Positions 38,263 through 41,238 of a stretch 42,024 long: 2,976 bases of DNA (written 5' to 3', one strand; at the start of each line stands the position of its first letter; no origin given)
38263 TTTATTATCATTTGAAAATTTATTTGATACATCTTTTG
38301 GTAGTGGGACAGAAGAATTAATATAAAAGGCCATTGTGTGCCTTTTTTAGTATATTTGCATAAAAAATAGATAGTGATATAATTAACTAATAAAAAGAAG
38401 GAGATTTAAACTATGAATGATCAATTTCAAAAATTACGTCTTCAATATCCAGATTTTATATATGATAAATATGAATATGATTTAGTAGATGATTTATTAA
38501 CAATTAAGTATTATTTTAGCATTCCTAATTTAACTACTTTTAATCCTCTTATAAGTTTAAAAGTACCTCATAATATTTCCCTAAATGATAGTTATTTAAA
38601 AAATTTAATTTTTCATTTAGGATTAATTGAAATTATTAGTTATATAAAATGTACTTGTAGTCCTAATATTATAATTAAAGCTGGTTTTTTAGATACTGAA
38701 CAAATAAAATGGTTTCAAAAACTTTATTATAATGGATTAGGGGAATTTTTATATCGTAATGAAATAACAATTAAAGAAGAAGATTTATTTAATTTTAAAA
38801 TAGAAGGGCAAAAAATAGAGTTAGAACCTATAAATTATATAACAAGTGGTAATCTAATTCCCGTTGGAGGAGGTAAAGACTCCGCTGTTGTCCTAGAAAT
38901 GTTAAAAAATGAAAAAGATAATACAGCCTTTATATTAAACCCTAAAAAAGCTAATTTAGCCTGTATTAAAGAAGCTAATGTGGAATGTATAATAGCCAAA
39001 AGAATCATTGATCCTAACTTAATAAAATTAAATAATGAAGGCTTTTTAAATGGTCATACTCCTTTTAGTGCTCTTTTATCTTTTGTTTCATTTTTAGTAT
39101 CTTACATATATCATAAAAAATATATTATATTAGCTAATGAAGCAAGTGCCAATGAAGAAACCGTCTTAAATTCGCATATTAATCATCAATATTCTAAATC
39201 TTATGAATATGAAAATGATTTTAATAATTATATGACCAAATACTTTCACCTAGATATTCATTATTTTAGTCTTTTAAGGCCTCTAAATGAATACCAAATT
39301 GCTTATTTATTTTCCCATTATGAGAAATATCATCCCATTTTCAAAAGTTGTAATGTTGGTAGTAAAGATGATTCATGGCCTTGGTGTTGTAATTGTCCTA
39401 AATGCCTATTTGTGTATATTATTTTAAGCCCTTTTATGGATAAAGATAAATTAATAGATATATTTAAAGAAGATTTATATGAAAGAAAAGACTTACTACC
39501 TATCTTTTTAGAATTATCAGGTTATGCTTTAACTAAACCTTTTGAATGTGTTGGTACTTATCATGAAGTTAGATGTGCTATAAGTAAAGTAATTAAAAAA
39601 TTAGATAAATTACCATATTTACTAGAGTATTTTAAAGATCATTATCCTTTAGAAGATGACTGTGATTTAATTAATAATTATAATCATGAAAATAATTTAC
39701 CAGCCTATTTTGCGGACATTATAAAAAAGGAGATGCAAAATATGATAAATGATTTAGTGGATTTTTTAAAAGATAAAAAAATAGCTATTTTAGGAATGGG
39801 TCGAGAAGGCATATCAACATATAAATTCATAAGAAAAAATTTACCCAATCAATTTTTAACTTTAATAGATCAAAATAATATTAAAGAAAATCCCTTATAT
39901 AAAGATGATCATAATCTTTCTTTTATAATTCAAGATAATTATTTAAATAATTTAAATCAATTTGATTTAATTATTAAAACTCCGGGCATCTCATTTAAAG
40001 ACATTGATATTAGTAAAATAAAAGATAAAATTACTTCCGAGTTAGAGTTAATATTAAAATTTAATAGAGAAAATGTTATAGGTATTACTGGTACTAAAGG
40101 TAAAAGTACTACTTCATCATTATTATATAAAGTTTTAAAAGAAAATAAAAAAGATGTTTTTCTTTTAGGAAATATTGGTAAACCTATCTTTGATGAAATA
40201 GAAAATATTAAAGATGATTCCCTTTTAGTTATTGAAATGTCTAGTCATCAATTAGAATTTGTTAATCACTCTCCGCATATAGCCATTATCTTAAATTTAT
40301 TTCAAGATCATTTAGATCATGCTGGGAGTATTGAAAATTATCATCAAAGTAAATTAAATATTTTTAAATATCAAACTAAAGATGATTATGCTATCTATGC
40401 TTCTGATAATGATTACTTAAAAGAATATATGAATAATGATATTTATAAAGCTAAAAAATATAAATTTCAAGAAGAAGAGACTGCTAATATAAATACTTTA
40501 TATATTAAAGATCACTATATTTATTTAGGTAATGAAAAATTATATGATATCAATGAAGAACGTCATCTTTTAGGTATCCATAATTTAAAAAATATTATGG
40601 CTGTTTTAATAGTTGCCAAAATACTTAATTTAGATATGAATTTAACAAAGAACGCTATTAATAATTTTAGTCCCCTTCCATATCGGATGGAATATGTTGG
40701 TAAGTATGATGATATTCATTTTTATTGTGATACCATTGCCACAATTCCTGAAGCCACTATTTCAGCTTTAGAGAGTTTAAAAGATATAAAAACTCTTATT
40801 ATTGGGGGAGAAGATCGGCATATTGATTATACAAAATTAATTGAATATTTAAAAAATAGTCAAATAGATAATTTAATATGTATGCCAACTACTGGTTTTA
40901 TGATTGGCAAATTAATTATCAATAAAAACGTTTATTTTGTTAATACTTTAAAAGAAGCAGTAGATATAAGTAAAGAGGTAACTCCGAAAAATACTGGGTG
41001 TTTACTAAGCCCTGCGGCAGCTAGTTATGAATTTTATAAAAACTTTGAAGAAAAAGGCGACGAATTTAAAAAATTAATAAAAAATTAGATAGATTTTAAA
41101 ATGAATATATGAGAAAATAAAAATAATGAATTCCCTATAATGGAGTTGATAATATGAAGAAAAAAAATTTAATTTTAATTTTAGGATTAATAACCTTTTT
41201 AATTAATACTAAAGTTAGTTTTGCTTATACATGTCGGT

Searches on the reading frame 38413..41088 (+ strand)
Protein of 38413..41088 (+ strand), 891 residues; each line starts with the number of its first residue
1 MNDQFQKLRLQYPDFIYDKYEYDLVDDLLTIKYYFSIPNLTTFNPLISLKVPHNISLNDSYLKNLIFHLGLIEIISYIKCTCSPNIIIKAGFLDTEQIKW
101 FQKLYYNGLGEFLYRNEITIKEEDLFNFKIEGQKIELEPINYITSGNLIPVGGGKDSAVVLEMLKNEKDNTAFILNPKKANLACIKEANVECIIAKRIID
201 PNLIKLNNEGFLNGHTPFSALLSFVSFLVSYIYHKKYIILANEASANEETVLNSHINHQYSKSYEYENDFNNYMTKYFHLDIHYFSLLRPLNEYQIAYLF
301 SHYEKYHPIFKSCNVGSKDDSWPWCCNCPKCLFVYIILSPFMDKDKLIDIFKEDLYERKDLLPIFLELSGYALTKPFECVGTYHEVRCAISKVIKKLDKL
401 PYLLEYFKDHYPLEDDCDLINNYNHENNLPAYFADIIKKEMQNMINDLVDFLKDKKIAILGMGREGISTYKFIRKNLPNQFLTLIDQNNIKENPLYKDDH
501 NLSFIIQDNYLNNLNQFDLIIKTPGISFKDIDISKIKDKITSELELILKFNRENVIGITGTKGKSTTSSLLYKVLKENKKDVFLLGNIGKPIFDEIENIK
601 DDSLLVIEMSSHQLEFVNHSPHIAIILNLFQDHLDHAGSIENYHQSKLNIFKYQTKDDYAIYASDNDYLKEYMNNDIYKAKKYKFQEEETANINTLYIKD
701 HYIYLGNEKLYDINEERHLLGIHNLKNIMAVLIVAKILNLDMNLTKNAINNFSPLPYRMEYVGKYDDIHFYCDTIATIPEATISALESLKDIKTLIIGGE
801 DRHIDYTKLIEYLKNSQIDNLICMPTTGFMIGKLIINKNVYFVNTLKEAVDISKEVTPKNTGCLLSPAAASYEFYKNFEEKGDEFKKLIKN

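Call 102: search_protein_families(library=pfam, proteins=[window:38413-41088:+], max_evalue=0.00001)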
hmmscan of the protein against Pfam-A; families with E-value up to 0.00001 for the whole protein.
window:38413-41088:+ (891 aa): 2 families
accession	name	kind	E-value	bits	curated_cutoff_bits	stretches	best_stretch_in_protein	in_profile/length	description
PF08245.18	Mur_ligase_M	-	9.7e-29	101.2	24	1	558-735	1-200/200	Mur ligase middle domain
PF02875.26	Mur_ligase_C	-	1.3e-07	33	28.4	1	758-859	2-118/127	Mur ligase, glutamate ligase domain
